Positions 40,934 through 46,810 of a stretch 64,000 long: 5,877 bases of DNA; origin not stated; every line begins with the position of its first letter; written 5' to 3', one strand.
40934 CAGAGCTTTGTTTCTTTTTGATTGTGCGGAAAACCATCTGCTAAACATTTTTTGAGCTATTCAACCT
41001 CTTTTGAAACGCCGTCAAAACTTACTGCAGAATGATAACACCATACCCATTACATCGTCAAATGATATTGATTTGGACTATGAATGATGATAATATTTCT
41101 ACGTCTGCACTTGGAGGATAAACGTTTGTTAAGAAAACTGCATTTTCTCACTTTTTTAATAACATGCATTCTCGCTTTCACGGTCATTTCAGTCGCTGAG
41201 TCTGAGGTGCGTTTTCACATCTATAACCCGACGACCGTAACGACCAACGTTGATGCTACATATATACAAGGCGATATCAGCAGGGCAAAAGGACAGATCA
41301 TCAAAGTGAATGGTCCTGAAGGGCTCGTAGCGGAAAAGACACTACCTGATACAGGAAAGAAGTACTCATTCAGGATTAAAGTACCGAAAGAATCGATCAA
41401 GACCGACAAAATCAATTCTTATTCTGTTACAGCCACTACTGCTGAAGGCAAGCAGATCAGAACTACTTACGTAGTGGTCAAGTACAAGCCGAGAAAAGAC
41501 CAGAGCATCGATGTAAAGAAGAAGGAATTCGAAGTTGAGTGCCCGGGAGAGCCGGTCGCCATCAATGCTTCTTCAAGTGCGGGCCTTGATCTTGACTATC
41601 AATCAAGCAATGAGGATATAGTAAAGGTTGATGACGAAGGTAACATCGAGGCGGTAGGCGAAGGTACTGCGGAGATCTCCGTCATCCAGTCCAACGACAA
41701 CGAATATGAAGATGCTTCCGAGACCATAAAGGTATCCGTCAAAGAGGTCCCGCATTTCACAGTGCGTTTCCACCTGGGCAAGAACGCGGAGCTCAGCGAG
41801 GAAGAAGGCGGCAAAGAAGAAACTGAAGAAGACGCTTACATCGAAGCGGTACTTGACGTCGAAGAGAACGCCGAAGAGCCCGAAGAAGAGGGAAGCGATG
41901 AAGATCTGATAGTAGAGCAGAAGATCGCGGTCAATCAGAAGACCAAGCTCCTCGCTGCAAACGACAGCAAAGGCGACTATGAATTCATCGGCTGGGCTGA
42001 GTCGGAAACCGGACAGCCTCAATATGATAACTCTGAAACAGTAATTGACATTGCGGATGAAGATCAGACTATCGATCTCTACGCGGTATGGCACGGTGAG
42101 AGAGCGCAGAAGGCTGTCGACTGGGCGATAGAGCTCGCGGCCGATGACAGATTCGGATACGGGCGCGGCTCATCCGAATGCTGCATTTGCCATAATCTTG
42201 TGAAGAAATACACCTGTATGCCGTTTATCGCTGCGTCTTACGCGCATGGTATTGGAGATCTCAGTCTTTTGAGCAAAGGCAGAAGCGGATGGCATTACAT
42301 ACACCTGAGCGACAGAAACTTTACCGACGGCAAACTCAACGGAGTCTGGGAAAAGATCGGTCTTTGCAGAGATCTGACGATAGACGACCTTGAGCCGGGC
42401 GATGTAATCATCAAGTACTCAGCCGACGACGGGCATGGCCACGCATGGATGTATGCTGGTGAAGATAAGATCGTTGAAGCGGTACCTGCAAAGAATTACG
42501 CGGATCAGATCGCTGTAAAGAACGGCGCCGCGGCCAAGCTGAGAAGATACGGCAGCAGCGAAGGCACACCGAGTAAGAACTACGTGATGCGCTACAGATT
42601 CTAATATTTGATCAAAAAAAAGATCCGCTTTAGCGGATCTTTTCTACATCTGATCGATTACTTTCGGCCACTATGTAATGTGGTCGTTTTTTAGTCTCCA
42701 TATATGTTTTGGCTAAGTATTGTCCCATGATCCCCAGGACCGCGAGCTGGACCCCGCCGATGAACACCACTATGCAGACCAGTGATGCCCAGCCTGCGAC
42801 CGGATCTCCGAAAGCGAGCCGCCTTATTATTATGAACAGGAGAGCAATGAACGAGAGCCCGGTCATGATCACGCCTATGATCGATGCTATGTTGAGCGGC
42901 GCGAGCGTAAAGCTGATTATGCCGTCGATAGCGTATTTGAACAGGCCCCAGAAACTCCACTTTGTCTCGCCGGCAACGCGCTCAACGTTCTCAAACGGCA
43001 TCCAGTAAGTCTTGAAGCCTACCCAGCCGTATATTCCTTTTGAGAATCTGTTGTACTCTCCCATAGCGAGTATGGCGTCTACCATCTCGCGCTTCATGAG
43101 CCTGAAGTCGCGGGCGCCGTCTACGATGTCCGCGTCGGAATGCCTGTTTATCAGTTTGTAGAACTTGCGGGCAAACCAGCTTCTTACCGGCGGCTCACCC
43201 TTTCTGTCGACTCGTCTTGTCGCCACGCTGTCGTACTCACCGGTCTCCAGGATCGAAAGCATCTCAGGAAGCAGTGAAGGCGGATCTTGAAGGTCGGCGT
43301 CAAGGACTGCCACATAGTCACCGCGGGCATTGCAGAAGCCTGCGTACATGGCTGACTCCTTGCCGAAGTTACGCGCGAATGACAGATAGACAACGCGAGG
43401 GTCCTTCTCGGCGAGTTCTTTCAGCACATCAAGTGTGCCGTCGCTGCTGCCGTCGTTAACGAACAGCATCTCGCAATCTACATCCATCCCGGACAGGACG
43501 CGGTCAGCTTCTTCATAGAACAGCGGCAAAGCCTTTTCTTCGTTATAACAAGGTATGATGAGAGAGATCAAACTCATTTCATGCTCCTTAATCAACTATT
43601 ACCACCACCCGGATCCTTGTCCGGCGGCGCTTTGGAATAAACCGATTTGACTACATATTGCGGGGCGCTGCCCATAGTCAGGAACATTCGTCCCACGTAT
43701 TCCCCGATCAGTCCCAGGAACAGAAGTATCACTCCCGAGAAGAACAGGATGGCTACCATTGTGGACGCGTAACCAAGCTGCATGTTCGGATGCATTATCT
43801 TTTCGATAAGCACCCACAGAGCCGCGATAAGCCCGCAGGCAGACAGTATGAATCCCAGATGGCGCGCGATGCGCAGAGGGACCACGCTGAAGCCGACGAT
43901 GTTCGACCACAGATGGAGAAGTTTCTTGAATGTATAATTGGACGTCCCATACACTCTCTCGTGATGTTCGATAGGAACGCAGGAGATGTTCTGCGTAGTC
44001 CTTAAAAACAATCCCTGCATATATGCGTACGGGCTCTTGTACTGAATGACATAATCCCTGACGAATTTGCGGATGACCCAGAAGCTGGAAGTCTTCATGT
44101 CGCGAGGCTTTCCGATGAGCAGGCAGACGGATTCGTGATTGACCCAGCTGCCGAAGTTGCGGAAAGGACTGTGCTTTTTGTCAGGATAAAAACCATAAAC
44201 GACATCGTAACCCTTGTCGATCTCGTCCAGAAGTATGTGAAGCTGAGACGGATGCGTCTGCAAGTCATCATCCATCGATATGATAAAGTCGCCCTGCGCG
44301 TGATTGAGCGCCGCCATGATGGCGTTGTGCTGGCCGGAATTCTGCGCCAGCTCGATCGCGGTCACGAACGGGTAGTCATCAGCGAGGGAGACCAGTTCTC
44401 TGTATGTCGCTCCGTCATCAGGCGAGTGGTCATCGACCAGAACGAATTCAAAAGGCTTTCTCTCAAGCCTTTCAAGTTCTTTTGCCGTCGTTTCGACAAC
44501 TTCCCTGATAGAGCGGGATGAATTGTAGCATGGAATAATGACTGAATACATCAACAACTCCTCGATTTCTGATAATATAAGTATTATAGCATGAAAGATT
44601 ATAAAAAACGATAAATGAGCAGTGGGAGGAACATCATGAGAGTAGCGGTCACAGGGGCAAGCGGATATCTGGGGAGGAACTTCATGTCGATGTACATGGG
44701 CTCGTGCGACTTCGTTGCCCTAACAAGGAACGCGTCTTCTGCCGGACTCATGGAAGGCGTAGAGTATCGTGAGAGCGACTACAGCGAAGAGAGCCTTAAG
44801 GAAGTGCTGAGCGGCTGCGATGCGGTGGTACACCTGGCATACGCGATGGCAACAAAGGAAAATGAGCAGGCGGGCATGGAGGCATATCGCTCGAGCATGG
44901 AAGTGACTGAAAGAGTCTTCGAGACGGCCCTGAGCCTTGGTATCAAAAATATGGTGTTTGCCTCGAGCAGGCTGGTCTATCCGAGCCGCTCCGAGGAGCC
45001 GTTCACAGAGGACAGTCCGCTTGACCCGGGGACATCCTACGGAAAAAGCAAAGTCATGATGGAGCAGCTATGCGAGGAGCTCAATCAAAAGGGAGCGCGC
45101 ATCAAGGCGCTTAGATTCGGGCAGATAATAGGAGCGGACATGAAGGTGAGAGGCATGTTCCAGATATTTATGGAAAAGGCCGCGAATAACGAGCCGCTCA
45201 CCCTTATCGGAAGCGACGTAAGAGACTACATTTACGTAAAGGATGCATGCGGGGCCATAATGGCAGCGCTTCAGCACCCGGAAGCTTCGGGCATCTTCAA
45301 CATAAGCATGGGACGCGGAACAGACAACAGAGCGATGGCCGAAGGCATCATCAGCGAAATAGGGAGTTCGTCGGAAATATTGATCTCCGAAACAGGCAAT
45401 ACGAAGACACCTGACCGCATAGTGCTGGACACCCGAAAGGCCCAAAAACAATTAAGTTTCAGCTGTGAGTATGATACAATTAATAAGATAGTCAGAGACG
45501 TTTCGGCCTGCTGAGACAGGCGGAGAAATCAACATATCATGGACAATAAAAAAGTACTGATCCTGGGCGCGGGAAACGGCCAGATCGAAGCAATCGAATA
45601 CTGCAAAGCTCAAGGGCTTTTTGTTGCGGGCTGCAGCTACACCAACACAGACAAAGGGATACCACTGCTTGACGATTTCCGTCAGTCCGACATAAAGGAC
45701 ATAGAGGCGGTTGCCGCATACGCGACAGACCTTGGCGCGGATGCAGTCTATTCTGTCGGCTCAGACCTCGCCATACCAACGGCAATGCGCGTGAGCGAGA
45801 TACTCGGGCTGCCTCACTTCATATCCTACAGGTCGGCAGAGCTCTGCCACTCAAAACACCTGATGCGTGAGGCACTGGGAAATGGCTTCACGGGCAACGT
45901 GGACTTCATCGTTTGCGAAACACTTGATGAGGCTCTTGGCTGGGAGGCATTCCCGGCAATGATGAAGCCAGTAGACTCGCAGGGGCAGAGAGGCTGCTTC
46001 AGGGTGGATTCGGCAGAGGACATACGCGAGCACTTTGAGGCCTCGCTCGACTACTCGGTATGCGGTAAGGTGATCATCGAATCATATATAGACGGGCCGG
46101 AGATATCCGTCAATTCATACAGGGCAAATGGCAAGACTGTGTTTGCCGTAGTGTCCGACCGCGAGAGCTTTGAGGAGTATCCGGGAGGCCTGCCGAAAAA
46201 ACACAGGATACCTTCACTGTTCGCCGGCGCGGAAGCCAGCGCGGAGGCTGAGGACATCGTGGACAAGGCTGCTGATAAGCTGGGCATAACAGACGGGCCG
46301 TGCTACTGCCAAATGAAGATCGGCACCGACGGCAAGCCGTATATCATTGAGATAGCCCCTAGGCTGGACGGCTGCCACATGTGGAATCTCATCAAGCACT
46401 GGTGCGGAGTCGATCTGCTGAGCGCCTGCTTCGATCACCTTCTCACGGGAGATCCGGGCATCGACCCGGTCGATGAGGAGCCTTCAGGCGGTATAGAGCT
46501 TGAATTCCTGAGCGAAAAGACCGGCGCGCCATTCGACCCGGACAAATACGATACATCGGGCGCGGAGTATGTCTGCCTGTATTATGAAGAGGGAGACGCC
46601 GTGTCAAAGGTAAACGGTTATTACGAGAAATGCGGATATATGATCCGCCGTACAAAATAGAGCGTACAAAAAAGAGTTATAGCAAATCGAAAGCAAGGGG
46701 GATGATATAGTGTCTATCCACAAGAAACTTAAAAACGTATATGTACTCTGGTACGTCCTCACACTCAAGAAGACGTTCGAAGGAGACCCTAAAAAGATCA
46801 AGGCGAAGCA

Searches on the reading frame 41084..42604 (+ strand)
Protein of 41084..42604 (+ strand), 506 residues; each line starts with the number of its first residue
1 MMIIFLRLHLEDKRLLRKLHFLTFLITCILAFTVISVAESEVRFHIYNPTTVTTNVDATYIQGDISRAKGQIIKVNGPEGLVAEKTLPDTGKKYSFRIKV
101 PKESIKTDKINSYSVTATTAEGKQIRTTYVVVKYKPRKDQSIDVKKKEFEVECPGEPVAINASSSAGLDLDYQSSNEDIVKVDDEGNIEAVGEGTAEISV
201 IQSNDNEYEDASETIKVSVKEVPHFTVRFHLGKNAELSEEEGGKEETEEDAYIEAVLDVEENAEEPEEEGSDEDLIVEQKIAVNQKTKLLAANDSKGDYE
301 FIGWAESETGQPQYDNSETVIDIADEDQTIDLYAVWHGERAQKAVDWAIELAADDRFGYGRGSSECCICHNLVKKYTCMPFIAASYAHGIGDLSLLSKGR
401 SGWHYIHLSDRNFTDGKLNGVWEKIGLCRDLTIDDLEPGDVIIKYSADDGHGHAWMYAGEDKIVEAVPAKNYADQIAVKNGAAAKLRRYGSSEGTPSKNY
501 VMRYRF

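Call 77: search_protein_families(library=pfam, proteins=[window:41084-42604:+], max_evalue=0.001)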
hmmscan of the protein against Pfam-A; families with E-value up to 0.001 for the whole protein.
window:41084-42604:+ (506 aa): 2 families
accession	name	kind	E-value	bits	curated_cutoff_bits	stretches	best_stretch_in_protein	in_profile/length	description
PF09479.16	Flg_new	-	0.00048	20.6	27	0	277-321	12-55/65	Listeria-Bacteroides repeat domain (List_Bact_rpt)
PF02368.24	Big_2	-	0.00063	20.1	22.8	1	168-204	34-70/79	Bacterial Ig-like domain (group 2)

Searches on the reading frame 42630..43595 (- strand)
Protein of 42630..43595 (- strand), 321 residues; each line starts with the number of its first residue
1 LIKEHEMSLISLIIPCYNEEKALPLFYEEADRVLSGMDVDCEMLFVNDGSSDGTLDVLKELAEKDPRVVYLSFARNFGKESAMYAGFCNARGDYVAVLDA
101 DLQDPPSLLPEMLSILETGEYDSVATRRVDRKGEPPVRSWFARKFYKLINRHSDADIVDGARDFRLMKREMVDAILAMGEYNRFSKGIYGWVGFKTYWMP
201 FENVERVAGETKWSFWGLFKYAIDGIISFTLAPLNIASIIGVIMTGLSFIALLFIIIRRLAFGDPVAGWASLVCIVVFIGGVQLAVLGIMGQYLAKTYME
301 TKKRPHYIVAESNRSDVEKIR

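Call 77: search_protein_families(library=pfam, proteins=[window:42630-43595:-], max_evalue=0.001)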
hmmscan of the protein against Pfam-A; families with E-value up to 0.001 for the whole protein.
window:42630-43595:- (321 aa): 4 families
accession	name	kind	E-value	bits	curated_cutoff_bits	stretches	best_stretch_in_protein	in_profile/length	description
PF00535.33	Glycos_transf_2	-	4.5e-34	118.3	23.3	1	11-175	1-167/168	Glycosyl transferase family 2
PF13641.12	Glyco_tranf_2_3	-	1.7e-09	38.5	27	1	10-145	3-140/230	Glycosyltransferase like family 2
PF10111.15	Glyco_tranf_2_2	-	6.3e-08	32.9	27.3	1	11-116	1-106/276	Glycosyltransferase like family 2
PF13704.12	Glyco_tranf_2_4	-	0.0009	20.1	27.5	0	42-101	21-81/98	Glycosyl transferase family 2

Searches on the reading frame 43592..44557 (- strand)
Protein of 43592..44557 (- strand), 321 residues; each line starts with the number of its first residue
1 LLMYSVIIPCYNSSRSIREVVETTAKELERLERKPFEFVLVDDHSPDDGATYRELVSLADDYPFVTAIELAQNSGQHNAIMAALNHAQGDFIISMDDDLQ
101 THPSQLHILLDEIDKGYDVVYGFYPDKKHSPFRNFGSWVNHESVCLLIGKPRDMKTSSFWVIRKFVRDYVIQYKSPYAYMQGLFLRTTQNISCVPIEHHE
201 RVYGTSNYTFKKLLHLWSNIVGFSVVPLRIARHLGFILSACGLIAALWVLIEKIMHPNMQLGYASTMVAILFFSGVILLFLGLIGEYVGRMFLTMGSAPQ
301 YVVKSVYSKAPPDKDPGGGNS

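Call 77: search_protein_families(library=pfam, proteins=[window:43592-44557:-], max_evalue=0.001)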
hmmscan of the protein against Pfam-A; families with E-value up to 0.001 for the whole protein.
window:43592-44557:- (321 aa): 2 families
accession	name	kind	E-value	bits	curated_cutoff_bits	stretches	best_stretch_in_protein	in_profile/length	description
PF00535.33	Glycos_transf_2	-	2.2e-26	93.2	23.3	1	5-137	1-128/168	Glycosyl transferase family 2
PF13641.12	Glyco_tranf_2_3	-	2.3e-06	28.2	27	1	4-119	3-118/230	Glycosyltransferase like family 2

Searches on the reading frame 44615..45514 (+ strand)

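Call 44: search_protein_families(library=pfam, proteins=[window:44615-45514:+], max_evalue=0.001)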
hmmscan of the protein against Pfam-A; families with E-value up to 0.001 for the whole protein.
window:44615-45514:+ (299 aa): 7 families
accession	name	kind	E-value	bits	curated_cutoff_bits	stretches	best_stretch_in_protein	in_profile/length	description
PF01370.27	Epimerase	-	2.3e-38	132.4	20.9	1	10-230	1-239/240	NAD dependent epimerase/dehydratase family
PF04321.23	RmlD_sub_bind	-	3.9e-20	72.5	27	1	8-281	1-268/287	RmlD substrate binding domain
PF16363.11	GDP_Man_Dehyd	-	8e-17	62.1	27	1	12-274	2-311/332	GDP-mannose 4,6 dehydratase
PF02719.21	Polysacc_synt_2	-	1.4e-12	47.9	20.2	1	58-261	66-262/293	Polysaccharide biosynthesis protein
PF01073.25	3Beta_HSD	-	1.4e-09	37.9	22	1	11-220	1-230/280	3-beta hydroxysteroid dehydrogenase/isomerase family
PF13460.12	NAD_binding_10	-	4.5e-08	33.6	27.2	1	14-132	1-111/184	NAD(P)H-binding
PF07993.18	NAD_binding_4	-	5e-08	32.9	20.1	1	57-176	78-210/258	Male sterility protein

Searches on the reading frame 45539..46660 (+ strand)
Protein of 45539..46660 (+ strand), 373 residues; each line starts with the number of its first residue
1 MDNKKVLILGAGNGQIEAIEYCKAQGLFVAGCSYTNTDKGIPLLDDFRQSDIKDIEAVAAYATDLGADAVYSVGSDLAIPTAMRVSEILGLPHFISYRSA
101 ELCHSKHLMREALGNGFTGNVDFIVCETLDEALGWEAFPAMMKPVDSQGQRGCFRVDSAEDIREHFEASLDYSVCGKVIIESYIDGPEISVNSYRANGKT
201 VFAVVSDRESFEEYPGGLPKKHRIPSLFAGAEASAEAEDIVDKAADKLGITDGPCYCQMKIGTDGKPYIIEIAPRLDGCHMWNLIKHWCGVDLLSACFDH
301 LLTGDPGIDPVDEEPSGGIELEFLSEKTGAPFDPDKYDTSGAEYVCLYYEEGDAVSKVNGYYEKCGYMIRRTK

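Call 44: search_protein_families(library=pfam, proteins=[window:45539-46660:+], max_evalue=0.001)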
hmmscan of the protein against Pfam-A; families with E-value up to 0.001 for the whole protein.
window:45539-46660:+ (373 aa): 4 families
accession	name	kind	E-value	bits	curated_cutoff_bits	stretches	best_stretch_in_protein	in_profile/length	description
PF13535.11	ATP-grasp_4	-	3.9e-11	43.3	27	1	138-278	3-155/160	ATP-grasp domain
PF15632.11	ATPgrasp_Ter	-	1.7e-05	25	29.1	1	178-304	5-111/131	ATP-grasp in the biosynthetic pathway with Ter operon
PF07478.18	Dala_Dala_lig_C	-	8e-05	22.7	24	1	129-204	28-101/204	D-ala D-ala ligase C-terminus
PF02655.19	ATP-grasp_3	-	0.00093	19.8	23.2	0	139-278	33-159/160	ATP-grasp domain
